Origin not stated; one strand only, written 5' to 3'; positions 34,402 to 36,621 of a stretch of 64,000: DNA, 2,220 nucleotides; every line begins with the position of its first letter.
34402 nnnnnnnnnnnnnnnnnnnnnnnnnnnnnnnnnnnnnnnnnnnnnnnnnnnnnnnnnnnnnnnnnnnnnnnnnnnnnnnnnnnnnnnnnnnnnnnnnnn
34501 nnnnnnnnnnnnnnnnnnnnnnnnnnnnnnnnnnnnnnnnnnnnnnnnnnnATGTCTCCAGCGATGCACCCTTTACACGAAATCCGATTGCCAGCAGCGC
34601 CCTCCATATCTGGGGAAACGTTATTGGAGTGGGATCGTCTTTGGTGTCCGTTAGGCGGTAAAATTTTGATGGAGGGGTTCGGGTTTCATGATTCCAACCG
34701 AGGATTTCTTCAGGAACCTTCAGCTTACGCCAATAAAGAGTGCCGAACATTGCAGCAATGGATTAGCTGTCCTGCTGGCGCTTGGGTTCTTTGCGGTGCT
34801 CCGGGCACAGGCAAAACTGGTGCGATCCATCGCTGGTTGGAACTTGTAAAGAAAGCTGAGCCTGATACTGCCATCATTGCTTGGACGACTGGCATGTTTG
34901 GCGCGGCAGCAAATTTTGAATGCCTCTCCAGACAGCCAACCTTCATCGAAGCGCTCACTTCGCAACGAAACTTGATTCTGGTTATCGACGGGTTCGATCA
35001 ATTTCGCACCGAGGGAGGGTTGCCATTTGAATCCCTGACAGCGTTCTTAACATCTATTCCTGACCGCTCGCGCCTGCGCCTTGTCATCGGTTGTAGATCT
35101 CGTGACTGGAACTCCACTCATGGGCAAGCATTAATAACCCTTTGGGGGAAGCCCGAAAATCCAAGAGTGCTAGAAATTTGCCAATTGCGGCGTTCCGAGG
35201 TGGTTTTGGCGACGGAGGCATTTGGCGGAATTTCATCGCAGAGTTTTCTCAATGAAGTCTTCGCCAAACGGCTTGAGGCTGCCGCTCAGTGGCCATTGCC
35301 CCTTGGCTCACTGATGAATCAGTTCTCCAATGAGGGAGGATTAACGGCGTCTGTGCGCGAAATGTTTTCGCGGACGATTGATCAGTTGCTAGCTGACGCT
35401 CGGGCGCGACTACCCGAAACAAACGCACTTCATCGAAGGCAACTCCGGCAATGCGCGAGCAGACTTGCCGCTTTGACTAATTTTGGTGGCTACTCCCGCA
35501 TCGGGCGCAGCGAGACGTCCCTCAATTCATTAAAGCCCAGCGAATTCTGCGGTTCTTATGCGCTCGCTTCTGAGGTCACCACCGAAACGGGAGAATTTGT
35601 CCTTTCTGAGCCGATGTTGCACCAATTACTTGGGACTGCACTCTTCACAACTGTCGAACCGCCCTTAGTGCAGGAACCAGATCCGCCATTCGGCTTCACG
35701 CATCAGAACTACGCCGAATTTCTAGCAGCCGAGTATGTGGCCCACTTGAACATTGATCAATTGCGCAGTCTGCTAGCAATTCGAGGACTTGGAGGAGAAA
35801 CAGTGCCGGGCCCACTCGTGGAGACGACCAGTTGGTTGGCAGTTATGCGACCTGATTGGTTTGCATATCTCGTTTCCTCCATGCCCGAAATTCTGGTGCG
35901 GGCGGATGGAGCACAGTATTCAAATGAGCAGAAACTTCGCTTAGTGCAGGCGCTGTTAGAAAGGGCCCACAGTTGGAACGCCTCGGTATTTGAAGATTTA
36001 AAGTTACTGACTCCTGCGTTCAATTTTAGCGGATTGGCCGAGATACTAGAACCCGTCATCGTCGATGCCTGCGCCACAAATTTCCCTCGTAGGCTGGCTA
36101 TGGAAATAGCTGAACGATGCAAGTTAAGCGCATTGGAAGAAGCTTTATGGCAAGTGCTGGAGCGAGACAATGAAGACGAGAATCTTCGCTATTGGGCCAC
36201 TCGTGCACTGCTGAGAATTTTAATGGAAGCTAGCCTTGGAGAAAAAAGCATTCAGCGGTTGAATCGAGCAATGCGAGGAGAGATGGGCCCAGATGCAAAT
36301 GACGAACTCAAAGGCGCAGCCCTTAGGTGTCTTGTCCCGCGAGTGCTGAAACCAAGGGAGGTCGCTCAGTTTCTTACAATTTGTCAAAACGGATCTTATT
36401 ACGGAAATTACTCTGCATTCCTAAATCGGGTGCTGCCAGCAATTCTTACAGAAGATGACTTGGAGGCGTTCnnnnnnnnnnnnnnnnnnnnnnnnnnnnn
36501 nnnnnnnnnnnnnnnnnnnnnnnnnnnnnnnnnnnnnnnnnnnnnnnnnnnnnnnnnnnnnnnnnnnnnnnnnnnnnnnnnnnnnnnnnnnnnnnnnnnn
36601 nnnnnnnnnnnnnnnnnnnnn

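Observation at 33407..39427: Lower-GC island of about 6 kb wedged between the ppdK terminator and the 3' end of the giant ORF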

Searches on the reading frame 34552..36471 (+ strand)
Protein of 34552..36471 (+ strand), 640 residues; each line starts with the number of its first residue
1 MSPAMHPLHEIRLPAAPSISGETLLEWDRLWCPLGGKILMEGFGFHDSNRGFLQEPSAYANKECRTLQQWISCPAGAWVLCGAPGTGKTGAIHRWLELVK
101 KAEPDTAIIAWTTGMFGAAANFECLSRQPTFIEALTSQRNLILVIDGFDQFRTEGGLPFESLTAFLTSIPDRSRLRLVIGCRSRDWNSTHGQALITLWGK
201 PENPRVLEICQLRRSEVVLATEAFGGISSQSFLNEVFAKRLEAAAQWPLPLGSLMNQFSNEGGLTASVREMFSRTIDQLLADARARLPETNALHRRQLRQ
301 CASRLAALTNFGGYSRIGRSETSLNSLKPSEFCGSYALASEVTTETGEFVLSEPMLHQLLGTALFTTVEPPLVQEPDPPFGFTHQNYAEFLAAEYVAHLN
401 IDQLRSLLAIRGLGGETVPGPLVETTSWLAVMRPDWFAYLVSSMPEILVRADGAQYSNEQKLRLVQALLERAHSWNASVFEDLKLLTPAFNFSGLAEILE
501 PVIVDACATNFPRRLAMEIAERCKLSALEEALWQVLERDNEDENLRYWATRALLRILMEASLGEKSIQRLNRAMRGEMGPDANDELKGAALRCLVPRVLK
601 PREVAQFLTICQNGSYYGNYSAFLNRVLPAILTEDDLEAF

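Call 60: predict_structure(alignment_id=A3)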
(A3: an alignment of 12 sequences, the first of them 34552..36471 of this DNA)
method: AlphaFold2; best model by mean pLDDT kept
length: 640 residues; sequences in the alignment: 12
mean_pLDDT: 81.0   pTM: 0.77
mean pLDDT of the five models: 81.0, 80.9, 78.6, 78.3, 77.7
residues with pLDDT >= 90: 143; 70-90: 393; 50-70: 72; < 50: 32
segments of 3 or more residues with pLDDT < 50: 1-11, 16-23, 43-49, 285-289
pLDDT, mean of each block of 10 residues (from residue 1): 32 47 65 75 41 71 80 78 80 84 86 63 81 87 85 73 87 88 80 84 80 88 85 84 81 85 79 83 54 80 93 82 80 84 78 88 77 72 85 94 91 80 88 93 87 83 93 75 73 92 91 92 89 92 90 84 92 91 90 89 90 73 80 85
secondary structure, 60 per line:
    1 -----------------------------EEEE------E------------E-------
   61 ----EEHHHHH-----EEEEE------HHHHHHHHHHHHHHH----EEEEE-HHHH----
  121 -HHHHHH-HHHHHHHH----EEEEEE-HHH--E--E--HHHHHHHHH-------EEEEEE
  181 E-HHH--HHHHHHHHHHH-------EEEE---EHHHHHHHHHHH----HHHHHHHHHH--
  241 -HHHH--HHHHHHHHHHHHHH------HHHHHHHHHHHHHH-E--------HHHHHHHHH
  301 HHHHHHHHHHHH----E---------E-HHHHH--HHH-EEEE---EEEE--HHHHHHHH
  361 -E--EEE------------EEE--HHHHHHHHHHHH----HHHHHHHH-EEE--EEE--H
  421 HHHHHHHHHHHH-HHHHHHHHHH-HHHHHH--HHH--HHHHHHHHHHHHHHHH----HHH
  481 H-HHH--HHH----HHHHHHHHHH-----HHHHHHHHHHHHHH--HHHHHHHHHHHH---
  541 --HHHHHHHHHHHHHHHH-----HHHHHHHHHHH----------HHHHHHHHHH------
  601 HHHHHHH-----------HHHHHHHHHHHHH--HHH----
elements in order: E30-33 H67-71 E77-81 H88-102 E107-111 H113-116 H122-127 H129-136 E141-146 H159-167 E175-181 H188-198 E206-209 H214-224 H229-238 H242-245 H248-261 H268-281 H292-312 H329-333 E340-343 E347-350 H353-360 E365-367 E380-382 H385-396 H401-408 E410-412 E415-417 H420-432 H434-443 H445-450 H458-473 H478-481 H495-504 H510-523 H526-537 H543-558 H564-574 H585-594 H601-607 H619-631

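Call 65: fold_search(model_id=the predicted structure, library=pdb)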
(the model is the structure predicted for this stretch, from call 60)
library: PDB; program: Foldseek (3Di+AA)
matches with E <= 10: 1322; with E <= 0.001: 71
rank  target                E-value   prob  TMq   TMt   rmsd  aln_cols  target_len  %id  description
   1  9l4l_A                9.8e-10  1.00  0.40  0.31  11.4       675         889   13  Structure of human SCMCcore complex contain NLRP2 (released 2025-10-01)
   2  9l4k_A                4.1e-08  1.00  0.37  0.29  11.6       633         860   13  Structure of human NLRP2-TLE6-OOEP complex (released 2025-10-01)
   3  4kxf_D                4.7e-08  1.00  0.38  0.29  11.5       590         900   12  Crystal structure of NLRC4 reveals its autoinhibition mechanism (released 2013-07-24)
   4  7pzc_B                4.9e-08  1.00  0.38  0.29  11.9       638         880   12  Cryo-EM structure of the NLRP3 decamer bound to the inhibitor CRID3 (released 2022-01-26)
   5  7pzc_A                5.1e-08  1.00  0.38  0.26  11.9       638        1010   12  Cryo-EM structure of the NLRP3 decamer bound to the inhibitor CRID3 (released 2022-01-26)
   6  9lq4_A                6.7e-08  1.00  0.39  0.31  10.6       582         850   13  Structure of the human monomeric NLRP7-TCL1A complex (released 2025-12-10)
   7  4kxf_F                8.0e-08  1.00  0.41  0.31  10.4       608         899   11  Crystal structure of NLRC4 reveals its autoinhibition mechanism (released 2013-07-24)
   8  7wbu                  8.7e-08  1.00  0.40  0.30  11.3       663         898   13  Cryo-EM structure of bovine NLRP9 (released 2022-04-06)
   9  7wbt_A                1.3e-07  1.00  0.42  0.32  12.9       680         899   13  Crystal structure of bovine NLRP9 (released 2022-04-06)
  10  4kxf_B                2.1e-07  1.00  0.34  0.26  12.6       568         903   11  Crystal structure of NLRC4 reveals its autoinhibition mechanism (released 2013-07-24)
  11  9w2m_N                2.1e-07  1.00  0.36  0.27  10.9       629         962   13  Cryo-EM structure of the Cytoplasmic lattice(CPL) from mouse oocyte (released 2026-02-25)
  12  8fw2_A                3.1e-07  1.00  0.25  0.19  16.4       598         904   11  Cryo-EM structure of full-length human NLRC4 inflammasome with C11 symmetry (released 2024-01-03)
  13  8zem                  3.7e-07  1.00  0.34  0.44  10.5       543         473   13  Crystal Structure of NLRP3 NACHT domain in complex with NP3-1 (released 2024-10-02)
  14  4kxf_H                4.0e-07  1.00  0.42  0.31  10.3       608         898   12  Crystal structure of NLRC4 reveals its autoinhibition mechanism (released 2013-07-24)
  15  12dl_DA               9.5e-07  1.00  0.33  0.24  12.1       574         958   14  Native structure of the cytoplasmic lattice (CPL) asymmetric unit from mouse MII eggs (released 2026-04-08)
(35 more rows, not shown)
